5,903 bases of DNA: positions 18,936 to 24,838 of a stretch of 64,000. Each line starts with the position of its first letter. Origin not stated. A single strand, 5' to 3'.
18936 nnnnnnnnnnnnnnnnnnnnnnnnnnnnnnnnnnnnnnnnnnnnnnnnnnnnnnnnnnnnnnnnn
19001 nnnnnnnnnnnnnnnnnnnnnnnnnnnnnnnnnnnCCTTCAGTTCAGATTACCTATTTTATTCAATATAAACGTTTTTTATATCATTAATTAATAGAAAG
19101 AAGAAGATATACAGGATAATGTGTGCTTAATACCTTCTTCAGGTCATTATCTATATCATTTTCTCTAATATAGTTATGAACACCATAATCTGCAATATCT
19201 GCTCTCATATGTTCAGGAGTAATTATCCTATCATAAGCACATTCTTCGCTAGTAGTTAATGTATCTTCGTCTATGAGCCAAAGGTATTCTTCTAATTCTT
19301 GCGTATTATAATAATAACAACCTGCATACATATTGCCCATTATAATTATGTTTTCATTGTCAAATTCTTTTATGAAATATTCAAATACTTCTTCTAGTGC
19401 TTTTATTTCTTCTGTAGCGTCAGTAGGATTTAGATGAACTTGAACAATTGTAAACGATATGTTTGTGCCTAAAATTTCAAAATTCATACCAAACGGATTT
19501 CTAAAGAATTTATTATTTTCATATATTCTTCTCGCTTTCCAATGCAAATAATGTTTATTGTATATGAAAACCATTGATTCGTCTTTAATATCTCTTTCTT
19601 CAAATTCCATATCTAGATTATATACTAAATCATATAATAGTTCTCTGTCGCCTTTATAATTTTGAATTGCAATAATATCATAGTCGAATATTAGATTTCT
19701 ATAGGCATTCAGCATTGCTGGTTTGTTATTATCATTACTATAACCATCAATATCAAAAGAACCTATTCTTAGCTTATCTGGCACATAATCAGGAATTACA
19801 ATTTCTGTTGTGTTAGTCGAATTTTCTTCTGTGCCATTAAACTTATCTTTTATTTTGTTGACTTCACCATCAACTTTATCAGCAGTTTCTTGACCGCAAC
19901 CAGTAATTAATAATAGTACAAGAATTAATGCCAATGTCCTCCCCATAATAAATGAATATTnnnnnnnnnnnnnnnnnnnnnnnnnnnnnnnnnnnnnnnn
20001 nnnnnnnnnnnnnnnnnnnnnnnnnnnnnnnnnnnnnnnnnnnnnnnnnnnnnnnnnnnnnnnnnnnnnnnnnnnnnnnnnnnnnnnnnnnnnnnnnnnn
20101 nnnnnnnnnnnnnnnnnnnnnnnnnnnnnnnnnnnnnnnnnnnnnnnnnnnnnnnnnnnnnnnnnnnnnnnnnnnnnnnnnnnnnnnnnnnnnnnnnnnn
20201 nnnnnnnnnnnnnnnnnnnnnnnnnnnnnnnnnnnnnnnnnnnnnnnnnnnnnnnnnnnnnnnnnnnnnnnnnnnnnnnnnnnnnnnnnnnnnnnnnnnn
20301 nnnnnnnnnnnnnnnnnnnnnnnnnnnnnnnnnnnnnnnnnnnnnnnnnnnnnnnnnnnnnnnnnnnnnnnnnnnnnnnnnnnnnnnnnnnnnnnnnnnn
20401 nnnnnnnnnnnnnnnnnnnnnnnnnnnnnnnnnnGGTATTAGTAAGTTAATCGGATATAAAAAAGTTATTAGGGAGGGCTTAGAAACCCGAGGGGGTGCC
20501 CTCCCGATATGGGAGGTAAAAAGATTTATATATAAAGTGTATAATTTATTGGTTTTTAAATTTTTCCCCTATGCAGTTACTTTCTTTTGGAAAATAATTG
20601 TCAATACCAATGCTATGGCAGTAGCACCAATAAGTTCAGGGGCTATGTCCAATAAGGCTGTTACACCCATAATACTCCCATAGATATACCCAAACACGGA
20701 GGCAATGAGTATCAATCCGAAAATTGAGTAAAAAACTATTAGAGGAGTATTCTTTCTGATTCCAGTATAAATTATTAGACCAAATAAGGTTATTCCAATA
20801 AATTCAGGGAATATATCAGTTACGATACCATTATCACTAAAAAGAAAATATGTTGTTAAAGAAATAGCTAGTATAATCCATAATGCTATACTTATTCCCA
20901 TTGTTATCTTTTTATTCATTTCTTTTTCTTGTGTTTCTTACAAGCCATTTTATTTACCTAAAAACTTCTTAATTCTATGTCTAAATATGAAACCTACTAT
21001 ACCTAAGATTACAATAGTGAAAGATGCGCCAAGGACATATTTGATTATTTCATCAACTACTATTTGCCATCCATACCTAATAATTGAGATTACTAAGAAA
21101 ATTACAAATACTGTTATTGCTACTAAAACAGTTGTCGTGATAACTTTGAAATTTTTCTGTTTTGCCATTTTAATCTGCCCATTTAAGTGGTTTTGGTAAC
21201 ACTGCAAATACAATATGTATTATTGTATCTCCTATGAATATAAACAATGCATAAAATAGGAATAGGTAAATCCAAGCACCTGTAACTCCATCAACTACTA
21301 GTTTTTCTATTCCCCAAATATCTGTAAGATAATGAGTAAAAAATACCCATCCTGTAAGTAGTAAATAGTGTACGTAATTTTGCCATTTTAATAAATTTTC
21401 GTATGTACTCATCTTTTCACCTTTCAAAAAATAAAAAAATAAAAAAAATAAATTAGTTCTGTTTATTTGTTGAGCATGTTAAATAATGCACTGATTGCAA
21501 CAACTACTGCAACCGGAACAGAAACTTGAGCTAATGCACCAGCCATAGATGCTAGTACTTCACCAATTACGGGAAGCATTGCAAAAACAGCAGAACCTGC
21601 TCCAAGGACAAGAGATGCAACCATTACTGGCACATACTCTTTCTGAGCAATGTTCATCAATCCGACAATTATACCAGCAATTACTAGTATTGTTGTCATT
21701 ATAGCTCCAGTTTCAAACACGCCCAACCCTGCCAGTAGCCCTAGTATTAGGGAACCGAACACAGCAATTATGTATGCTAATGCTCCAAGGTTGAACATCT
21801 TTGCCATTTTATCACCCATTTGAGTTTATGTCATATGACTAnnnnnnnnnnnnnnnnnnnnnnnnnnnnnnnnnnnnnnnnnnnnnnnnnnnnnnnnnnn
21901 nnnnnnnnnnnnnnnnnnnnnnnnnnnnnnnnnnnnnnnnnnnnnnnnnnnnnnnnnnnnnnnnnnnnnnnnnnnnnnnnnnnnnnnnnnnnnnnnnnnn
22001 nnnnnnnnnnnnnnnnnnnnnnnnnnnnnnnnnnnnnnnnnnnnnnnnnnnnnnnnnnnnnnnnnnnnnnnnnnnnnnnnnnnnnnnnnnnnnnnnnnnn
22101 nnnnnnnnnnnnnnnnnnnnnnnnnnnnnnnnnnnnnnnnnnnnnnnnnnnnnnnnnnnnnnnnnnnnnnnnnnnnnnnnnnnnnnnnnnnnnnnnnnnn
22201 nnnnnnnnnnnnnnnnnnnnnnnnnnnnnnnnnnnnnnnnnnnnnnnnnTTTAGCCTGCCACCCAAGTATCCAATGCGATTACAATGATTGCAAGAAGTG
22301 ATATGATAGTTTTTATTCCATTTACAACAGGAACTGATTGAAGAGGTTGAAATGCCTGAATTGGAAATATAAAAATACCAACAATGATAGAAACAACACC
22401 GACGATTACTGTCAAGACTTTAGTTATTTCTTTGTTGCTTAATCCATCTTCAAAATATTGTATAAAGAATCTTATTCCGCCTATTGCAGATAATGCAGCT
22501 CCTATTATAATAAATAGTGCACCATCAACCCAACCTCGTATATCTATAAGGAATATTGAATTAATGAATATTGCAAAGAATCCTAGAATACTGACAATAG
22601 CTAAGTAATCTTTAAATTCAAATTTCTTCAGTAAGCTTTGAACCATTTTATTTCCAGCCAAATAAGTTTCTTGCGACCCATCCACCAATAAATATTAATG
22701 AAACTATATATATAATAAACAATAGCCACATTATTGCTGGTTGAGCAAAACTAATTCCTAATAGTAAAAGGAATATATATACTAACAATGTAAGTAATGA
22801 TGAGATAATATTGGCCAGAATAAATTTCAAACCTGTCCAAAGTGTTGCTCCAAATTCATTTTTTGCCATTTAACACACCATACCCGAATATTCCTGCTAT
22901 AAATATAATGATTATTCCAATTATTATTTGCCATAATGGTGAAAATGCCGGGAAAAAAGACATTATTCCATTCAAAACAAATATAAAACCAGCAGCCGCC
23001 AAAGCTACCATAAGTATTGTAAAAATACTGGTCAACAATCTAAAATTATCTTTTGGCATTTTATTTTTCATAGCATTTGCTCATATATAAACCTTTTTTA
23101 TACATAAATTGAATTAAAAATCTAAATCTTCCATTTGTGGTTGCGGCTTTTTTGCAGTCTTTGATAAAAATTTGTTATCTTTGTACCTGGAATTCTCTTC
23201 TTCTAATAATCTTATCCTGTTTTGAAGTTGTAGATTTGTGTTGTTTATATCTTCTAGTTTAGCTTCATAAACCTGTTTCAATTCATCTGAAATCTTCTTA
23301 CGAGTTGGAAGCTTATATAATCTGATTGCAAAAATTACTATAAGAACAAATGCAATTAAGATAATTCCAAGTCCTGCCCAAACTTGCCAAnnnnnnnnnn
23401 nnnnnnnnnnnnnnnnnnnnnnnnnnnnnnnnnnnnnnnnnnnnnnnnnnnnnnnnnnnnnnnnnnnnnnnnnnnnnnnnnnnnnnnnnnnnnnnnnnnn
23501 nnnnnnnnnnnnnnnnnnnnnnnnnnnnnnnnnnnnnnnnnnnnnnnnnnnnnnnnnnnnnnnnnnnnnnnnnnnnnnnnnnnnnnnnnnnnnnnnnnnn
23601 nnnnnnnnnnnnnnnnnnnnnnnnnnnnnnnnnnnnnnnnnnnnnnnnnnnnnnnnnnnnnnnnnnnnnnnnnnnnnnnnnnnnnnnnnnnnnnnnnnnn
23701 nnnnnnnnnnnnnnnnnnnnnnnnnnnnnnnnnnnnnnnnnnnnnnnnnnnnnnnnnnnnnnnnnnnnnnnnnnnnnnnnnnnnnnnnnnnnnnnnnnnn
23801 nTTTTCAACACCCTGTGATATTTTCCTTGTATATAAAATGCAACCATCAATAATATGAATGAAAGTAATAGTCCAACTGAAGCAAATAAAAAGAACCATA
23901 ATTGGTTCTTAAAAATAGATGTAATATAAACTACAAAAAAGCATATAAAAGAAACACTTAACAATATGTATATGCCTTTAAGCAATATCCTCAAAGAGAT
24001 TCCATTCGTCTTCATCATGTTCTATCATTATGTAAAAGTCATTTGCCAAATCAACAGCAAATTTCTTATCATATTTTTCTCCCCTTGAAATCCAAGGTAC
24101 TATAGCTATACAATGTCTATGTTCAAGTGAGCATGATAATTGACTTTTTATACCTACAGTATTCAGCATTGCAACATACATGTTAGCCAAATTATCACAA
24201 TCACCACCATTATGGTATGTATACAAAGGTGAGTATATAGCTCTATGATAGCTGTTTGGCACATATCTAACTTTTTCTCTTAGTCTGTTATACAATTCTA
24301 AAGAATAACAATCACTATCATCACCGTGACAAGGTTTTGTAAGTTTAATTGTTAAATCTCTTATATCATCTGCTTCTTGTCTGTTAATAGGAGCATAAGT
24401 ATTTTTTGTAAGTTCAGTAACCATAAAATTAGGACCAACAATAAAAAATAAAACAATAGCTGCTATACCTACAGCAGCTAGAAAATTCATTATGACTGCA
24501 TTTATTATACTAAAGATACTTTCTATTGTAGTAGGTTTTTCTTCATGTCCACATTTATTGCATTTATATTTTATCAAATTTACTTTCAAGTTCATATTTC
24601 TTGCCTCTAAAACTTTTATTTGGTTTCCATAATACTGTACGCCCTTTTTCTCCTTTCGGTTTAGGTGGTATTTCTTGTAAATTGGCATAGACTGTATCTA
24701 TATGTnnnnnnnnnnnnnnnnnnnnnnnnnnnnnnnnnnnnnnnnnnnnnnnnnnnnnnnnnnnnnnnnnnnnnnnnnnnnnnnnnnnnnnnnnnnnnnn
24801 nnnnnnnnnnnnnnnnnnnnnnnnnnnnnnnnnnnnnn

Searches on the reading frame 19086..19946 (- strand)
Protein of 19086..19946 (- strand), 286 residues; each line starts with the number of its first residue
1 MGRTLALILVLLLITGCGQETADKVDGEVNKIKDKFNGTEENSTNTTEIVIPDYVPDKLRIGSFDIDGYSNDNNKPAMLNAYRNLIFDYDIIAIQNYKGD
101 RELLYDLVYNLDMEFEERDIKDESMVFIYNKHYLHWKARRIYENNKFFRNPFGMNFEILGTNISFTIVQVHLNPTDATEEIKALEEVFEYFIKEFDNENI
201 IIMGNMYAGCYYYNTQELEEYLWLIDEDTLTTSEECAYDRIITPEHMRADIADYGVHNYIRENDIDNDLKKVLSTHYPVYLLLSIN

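Call 11: search_protein_families(library=pfam, proteins=[window:19086-19946:-], max_evalue=0.01)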
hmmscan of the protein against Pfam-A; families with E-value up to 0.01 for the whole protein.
window:19086-19946:- (286 aa): 0 families

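Call 80: search_protein_families(library=phrogs, proteins=[window:19086-19946:-], max_evalue=0.01)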
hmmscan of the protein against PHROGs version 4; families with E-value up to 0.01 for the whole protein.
window:19086-19946:- (286 aa): 2 families
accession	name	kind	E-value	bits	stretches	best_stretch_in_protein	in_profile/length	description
phrog_8801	-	unknown function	0.0041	18.6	0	5-42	6-42/94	-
phrog_19502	-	unknown function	0.0057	18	0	4-49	4-49/192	-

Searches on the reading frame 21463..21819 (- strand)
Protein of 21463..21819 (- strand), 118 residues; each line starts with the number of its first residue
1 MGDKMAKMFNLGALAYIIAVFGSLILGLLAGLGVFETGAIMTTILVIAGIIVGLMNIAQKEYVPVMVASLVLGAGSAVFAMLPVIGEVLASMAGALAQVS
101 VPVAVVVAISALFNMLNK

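Call 11: search_protein_families(library=pfam, proteins=[window:21463-21819:-], max_evalue=0.01)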
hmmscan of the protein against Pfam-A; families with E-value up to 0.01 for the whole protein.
window:21463-21819:- (118 aa): 0 families

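Call 44: search_dna_similar(query=window:21466-21819:-, collection=phages, mode=protein, max_evalue=1, max_rows=15)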
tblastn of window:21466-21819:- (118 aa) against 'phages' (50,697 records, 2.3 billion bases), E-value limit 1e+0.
No match.

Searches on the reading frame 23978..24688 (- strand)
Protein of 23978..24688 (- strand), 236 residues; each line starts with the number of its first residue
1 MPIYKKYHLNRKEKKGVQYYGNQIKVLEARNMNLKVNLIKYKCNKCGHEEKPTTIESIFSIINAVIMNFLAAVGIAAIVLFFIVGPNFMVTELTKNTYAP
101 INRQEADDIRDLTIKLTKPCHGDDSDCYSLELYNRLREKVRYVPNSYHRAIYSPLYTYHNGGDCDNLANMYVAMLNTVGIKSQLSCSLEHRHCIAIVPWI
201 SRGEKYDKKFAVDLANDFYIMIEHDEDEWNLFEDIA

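Call 11: search_protein_families(library=pfam, proteins=[window:23978-24688:-], max_evalue=0.01)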
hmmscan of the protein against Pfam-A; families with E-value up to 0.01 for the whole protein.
window:23978-24688:- (236 aa): 1 family
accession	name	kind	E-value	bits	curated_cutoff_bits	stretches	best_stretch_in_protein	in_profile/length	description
PF01841.26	Transglut_core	-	2.6e-06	28.1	23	1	127-188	16-78/108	Transglutaminase-like superfamily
